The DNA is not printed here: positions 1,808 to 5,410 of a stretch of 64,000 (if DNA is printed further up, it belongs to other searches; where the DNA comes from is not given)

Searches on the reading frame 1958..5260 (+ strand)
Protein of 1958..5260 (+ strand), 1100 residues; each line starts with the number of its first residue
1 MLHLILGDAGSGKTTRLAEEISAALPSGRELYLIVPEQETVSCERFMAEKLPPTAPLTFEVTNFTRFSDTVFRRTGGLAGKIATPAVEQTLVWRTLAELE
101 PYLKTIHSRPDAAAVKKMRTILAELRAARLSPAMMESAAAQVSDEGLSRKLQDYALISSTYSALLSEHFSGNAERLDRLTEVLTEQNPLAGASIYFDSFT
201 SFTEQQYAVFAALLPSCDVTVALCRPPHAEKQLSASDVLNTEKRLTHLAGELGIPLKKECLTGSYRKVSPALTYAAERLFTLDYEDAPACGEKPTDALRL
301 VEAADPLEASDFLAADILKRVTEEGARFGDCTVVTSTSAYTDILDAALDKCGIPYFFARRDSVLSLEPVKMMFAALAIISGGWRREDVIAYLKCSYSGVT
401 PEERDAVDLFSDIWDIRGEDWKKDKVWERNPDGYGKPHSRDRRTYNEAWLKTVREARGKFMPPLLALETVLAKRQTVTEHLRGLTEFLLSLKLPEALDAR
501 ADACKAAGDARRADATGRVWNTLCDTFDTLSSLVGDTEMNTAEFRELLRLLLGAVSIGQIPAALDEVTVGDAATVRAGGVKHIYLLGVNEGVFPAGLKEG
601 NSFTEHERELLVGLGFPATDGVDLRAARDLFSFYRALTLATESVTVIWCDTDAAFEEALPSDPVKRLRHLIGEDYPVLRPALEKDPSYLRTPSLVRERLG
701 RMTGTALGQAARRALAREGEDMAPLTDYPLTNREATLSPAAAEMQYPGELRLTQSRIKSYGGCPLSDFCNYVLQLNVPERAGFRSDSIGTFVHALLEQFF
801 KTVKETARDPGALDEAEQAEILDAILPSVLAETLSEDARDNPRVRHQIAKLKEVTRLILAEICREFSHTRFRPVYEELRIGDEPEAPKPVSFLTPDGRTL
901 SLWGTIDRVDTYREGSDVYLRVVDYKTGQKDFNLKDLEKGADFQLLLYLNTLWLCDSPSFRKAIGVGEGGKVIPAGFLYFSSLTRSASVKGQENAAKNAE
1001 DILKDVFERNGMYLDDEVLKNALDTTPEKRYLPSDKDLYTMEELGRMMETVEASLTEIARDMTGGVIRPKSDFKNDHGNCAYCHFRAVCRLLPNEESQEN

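Call 58: search_protein_families(library=pfam, proteins=[window:1958-5260:+], max_evalue=0.001)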
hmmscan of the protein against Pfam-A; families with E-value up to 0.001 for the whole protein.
window:1958-5260:+ (1100 aa): 3 families
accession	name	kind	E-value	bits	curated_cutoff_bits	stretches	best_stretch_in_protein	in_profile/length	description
PF21445.3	ADDB_N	-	8.3e-43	147.1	26.6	1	4-273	1-287/290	ADDB, N-terminal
PF12705.13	PDDEXK_1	-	4.4e-33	115.7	22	1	751-1090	1-247/247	PD-(D/E)XK nuclease superfamily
PF13361.12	UvrD_C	-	0.00024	21.1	25.6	0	286-379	30-122/350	UvrD-like helicase C-terminal domain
